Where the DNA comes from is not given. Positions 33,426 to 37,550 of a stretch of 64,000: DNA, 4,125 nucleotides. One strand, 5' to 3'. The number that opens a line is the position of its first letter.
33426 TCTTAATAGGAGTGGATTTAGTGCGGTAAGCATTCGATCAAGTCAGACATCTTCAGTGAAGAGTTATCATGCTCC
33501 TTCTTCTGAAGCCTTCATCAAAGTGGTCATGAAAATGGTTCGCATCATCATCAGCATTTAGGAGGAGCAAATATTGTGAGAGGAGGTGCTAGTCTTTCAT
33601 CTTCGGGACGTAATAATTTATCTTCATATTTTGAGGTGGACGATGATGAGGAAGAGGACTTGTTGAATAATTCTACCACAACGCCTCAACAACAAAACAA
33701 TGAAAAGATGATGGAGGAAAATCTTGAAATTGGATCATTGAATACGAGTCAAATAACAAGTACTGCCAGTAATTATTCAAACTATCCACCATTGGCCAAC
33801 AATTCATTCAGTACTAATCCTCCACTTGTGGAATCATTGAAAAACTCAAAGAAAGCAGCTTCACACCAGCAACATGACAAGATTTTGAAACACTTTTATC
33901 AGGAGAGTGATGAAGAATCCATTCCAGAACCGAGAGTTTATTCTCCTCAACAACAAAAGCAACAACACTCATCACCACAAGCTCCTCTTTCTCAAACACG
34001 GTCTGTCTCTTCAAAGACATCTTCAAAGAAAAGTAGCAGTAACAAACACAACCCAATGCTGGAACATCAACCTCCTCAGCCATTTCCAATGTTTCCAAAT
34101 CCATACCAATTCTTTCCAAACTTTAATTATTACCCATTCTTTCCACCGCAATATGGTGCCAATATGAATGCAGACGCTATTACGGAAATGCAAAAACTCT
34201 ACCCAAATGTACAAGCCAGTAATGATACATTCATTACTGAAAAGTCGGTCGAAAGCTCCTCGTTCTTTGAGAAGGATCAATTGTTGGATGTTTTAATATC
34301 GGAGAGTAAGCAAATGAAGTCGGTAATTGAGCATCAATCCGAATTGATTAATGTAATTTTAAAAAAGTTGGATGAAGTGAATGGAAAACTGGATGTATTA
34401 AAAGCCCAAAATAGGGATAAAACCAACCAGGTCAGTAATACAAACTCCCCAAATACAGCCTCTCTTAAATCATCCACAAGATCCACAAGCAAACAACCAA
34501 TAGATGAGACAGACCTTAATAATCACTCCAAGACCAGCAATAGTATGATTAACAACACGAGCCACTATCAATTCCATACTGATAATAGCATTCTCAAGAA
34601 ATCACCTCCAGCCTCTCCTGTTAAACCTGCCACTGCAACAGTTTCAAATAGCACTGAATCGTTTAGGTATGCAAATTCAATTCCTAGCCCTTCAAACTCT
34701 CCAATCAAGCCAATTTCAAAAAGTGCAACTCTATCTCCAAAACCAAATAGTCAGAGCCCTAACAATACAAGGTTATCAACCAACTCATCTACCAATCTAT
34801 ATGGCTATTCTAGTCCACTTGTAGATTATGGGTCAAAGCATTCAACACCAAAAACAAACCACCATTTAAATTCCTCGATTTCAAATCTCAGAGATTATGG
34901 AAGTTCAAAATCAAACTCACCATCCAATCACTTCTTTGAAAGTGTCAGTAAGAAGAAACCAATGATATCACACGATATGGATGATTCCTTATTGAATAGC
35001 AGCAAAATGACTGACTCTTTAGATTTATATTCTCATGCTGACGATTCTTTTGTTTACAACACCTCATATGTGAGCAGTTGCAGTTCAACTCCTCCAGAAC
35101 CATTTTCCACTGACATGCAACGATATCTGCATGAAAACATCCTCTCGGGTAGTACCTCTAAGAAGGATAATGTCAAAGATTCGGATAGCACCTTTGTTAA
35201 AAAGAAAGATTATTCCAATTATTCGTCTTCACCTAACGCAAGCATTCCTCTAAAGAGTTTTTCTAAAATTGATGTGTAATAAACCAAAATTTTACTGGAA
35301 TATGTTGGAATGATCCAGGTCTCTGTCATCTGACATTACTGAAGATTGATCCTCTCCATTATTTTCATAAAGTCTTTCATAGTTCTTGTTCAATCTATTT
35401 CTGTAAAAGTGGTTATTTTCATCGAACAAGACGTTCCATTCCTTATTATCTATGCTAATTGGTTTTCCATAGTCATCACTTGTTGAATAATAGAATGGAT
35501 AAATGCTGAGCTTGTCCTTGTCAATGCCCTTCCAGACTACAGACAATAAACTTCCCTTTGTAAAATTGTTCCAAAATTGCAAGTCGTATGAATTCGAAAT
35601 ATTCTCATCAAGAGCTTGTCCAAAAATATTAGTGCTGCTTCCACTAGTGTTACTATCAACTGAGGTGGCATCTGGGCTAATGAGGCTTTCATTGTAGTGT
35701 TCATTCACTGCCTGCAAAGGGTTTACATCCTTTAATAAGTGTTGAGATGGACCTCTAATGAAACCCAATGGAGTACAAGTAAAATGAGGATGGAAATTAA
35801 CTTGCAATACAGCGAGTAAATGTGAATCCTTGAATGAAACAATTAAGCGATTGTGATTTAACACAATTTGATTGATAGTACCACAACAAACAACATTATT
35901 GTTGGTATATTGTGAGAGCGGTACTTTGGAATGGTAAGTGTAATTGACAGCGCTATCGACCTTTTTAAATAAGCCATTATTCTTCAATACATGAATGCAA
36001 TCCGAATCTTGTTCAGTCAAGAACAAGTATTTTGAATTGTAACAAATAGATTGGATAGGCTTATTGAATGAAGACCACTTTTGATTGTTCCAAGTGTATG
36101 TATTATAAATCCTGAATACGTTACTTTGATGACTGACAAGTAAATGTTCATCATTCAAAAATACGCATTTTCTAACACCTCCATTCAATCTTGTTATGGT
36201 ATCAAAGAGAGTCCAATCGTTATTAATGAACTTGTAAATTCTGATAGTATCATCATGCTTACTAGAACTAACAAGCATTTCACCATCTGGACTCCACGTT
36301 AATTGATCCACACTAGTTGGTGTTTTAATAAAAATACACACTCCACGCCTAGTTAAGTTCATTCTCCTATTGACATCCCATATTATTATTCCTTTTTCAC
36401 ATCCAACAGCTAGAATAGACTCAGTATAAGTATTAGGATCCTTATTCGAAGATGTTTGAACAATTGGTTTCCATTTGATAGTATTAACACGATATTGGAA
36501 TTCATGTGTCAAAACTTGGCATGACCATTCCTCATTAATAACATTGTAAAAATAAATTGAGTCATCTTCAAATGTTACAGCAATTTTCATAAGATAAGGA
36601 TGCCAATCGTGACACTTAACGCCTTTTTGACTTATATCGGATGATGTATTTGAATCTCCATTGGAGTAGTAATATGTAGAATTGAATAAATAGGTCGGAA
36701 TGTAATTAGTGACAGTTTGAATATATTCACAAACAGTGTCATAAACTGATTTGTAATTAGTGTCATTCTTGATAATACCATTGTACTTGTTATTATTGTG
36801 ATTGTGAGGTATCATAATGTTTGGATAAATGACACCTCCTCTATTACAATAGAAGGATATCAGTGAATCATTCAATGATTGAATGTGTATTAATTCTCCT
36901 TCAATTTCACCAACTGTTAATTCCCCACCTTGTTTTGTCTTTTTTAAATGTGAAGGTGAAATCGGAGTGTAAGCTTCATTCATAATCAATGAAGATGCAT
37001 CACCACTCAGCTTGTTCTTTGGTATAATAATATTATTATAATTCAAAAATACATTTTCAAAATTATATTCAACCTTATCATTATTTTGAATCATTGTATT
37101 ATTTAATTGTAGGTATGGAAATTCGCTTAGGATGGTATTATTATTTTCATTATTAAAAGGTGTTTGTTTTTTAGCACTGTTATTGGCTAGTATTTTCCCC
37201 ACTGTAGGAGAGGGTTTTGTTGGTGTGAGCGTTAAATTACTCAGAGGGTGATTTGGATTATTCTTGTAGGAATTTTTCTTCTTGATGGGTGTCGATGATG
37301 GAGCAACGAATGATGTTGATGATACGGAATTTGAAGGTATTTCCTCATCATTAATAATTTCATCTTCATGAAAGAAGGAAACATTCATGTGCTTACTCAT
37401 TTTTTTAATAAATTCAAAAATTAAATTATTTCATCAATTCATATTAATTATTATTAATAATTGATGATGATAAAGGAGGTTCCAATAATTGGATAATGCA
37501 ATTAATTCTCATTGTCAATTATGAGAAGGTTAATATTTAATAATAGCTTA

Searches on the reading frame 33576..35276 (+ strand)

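Call 9: search_protein_families(library=pfam, proteins=[window:33576-35276:+], max_evalue=0.01)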
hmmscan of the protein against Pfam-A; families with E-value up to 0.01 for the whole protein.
window:33576-35276:+ (567 aa): 0 families

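Call 47: search_protein_families(library=pfam, proteins=[window:33708-35276:+], max_evalue=0.01)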
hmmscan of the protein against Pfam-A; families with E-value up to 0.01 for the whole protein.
window:33708-35276:+ (523 aa): 1 family
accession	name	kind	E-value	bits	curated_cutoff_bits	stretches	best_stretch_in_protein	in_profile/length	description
PF25443.1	ANG-1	-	0.0093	16.6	28.5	0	190-243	45-98/105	ANG-1-like domain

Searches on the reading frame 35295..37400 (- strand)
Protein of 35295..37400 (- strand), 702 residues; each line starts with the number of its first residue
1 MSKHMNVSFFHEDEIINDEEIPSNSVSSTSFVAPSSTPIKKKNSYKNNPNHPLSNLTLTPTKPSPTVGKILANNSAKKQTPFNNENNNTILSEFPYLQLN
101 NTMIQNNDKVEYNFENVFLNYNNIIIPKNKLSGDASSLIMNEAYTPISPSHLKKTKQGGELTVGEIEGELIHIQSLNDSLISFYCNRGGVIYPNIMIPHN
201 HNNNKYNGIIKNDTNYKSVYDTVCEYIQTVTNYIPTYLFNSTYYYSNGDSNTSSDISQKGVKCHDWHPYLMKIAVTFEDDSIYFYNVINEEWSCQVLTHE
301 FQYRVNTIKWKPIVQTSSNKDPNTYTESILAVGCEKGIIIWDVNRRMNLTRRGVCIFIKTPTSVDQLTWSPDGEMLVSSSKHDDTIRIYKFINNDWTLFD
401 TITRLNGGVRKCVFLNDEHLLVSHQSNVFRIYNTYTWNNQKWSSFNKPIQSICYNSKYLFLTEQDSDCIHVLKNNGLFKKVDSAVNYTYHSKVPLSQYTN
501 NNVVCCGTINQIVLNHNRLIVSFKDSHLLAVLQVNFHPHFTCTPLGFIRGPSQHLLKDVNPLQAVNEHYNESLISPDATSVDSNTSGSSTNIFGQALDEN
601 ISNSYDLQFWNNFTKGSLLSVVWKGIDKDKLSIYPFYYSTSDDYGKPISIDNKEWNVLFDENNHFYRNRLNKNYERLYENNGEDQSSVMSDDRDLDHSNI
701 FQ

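Call 9: search_protein_families(library=pfam, proteins=[window:35295-37400:-], max_evalue=0.01)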
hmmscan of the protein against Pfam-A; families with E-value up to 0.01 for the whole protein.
window:35295-37400:- (702 aa): 8 families
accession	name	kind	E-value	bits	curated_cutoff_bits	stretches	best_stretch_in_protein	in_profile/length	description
PF25460.1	Beta-prop_Aladin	-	5e-46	157.8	171.1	1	257-554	16-308/340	Aladin seven-bladed propeller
PF25174.1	Beta-prop_THOC3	-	2.8e-11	43.4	305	1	330-476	18-160/272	THOC3 beta-propeller domain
PF25173.1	Beta-prop_WDR3_1st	-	6.2e-10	39.5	154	2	257-426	28-175/184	WDR3 first beta-propeller domain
PF23414.1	Beta-prop_EML_2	-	1.9e-08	34.5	90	1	327-432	51-150/266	Echinoderm microtubule-associated protein second beta-propeller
PF24814.1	WD40_Prp19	-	9e-05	22.1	320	1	329-458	149-272/281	Prp19 WD40 domain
PF00400.38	WD40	-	0.00014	22.7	27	1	363-389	13-38/39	WD domain, G-beta repeat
PF12894.13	ANAPC4_WD40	-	0.00017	22.2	22.9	0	361-392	38-68/91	Anaphase-promoting complex subunit 4 WD40 domain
PF23383.1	Beta-prop_IFT140_1st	-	0.00058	19.1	27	0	244-311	45-111/406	IFT140 first beta-propeller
